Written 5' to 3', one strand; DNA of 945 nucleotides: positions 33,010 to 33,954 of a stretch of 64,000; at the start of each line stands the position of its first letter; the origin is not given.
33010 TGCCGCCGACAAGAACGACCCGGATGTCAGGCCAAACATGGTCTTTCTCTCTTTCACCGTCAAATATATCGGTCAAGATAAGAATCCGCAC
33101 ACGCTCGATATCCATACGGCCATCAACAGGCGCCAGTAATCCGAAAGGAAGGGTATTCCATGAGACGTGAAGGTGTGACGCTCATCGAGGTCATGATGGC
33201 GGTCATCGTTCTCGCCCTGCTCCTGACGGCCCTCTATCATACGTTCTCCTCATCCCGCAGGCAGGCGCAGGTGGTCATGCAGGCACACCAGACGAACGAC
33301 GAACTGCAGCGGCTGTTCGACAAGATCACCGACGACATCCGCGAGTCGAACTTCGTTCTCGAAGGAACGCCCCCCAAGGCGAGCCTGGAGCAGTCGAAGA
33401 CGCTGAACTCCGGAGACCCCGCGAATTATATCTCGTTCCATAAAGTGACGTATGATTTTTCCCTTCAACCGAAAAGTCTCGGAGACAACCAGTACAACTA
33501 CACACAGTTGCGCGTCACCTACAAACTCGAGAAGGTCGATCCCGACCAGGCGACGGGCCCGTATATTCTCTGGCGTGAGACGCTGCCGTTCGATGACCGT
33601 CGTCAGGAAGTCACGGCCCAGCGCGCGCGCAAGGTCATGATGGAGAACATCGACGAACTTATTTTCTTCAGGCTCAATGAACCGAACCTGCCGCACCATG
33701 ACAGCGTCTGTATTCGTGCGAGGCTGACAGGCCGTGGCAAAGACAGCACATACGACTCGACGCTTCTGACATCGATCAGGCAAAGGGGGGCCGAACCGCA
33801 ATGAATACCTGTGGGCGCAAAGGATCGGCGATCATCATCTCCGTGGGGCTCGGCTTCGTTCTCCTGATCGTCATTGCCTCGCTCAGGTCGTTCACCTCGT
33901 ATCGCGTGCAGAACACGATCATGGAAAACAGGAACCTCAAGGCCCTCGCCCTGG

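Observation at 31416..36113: NamZ-like DUF1343 gene co-transcribed (ATGA overlaps) with three prepilin-type proteins including a 770-aa PilX/GspK-like giant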

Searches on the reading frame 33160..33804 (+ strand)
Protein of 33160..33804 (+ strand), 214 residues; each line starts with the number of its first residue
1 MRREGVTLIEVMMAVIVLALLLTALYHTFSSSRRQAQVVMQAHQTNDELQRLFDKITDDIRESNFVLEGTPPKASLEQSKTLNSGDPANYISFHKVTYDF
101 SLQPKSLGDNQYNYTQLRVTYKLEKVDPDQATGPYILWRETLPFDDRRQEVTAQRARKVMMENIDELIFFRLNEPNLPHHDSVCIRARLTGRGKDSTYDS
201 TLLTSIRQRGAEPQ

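Call 8: search_protein_families(library=pfam, proteins=[window:33160-33804:+], max_evalue=0.1)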
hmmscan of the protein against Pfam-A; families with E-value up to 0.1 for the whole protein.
window:33160-33804:+ (214 aa): 2 families
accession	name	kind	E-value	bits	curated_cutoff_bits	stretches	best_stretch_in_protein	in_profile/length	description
PF07963.17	N_methyl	-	2.6e-05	24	21.2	1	2-26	3-27/27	Prokaryotic N-terminal methylation motif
PF19558.4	DUF6080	-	0.09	11.8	27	1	7-93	226-295/447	Family of unknown function (DUF6080)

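Call 9: search_protein_families(library=ncbifam, proteins=[window:33160-33804:+], max_evalue=0.1)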
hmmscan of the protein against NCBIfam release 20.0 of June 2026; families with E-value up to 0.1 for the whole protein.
window:33160-33804:+ (214 aa): 13 families
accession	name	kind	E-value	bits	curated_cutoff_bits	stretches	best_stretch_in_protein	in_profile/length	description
TIGR01711.1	gspJ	equivalog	2.2e-05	24.4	64.85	1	5-63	2-60/192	type II secretion system minor pseudopilin GspJ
TIGR02532.1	IV_pilin_GFxxxE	domain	0.00014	21.6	16.3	1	5-26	3-24/24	prepilin-type N-terminal cleavage/methylation domain-containing protein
NF047828.1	T3SSXpsI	equivalog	0.00018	21.5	150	1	5-53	3-51/132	type II secretion system protein XpsI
NF007848.0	PRK10557.1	equivalog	0.0019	17.5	120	1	2-65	9-72/192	prepilin peptidase-dependent protein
NF007800.0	PRK10506.1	equivalog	0.0025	17.6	158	1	2-57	7-62/163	prepilin peptidase-dependent protein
NF038303.1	EPS_HpsB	equivalog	0.0067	16.4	150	1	3-42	2-44/211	hormogonium polysaccharide secretion pseudopilin HpsB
TIGR02523.1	type_IV_pilV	equivalog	0.013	16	52.2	1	4-42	2-43/139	type IV pilus modification protein PilV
TIGR01707.1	gspI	equivalog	0.016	15.7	44.35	1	5-101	1-88/101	type II secretion system minor pseudopilin GspI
NF041002.1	pilin_ComGF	equivalog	0.035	14.3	80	1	5-79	3-73/139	competence type IV pilus minor pilin ComGF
TIGR01708.2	typeII_sec_gspH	equivalog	0.035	14.1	80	1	4-50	2-48/169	type II secretion system minor pseudopilin GspH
TIGR01710.1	typeII_sec_gspG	equivalog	0.041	13.9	88.85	1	5-41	2-38/134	type II secretion system major pseudopilin GspG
NF041013.1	T4P_ComGE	equivalog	0.072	13.2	49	0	5-37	5-37/83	competence type IV pilus minor pilin ComGE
TIGR02599.1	TIGR02599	subfamily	0.081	12.2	256.5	0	5-63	1-59/361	Verru_Chthon cassette protein C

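Call 56: search_solved_structures(query=A3, max_evalue=10, show_alignments=0)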
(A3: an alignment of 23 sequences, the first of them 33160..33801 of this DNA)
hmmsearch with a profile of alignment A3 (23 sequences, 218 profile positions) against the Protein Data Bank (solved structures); distinct sequences matched with E-value up to 10: 12.
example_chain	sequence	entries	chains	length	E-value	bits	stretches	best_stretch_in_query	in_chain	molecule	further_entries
6xxd_A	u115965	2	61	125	0.029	17.1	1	6-50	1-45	PilA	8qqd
9egp_A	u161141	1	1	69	0.041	16.6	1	2-36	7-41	Geopilin domain 1 protein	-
7tgg_A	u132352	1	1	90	0.12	15.1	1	2-37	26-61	Geopilin domain 1 protein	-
9lab_B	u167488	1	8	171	0.14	14.9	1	2-27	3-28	MSHA major pilin subunit MshA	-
9laa_A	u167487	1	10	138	0.57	12.9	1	3-25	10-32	Type IV pilin protein PilA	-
4h2s_C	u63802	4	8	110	1.1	11.9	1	43-112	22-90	Aminoacyl carrier protein 1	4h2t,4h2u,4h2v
8w8r_R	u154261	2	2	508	1.4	11.6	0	57-120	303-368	Probable G-protein coupled receptor 101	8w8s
8pfb_G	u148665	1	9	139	2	11.1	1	6-37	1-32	Type IV pilin PilE1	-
8w8q_C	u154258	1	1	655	2.1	11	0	57-120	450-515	Soluble cytochrome b562,Probable G-protein coupled receptor 101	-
6wuh_A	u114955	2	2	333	2.7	10.7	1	102-145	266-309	Sam35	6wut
9nk6_A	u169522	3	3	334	2.7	10.7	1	102-145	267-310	Sam35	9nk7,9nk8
6wuj_A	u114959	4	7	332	2.8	10.6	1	102-145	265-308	Sam35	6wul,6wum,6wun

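Call 59: find_homologous_proteins(query=window:33160-33801:+, max_evalue=0.001)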
Query window:33160-33801:+ (214 aa): 8 proteins with E <= 0.001 among 183 candidates.
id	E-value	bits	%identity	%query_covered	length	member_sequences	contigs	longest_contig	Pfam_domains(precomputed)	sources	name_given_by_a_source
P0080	1.8e-137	473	100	100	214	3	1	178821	PF07963.18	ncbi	-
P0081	6.7e-127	439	92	100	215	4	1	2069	PF07963.18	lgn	-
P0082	1.8e-118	411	86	100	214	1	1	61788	PF07963.18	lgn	-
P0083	8.6e-118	409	85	100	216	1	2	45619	PF07963.18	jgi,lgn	-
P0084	2.0e-113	395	82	100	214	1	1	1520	-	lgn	-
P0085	4.9e-110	384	79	100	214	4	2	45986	-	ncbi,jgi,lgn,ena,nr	ncbi:MAG TPA: prepilin-type N-terminal cleavage/methylation domain-containing protein [Candidatus Oz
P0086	1.5e-106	372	79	100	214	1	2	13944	-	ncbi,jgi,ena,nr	ncbi:MAG TPA: prepilin-type N-terminal cleavage/methylation domain-containing protein [Candidatus Oz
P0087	1.2e-99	350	75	100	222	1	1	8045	-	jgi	-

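Call 62: find_encoding_contigs(protein=P0080, flank=10000, max_places=1)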
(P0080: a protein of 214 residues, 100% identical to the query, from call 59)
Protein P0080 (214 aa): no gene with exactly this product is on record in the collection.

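Call 69: predict_structure(alignment_id=A4)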
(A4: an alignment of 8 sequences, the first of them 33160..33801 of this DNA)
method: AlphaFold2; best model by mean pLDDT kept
length: 214 residues; sequences in the alignment: 8
mean_pLDDT: 40.0   pTM: 0.29
mean pLDDT of the five models: 40.0, 38.3, 37.9, 34.1, 32.3
residues with pLDDT >= 90: 0; 70-90: 0; 50-70: 8; < 50: 206
segments of 3 or more residues with pLDDT < 50: 1-93, 95-97, 99-103, 105-107, 109-117, 123-214
pLDDT, mean of each block of 10 residues (from residue 1): 39 45 39 32 33 32 30 37 42 47 47 46 47 39 43 46 40 36 40 42 43 29
secondary structure, 60 per line:
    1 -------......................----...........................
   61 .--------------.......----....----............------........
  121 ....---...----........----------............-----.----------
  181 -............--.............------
elements in order: H8-29 H34-61 H76-82 E95-106 E113-124 E135-142 H153-164 E182-193 E196-208
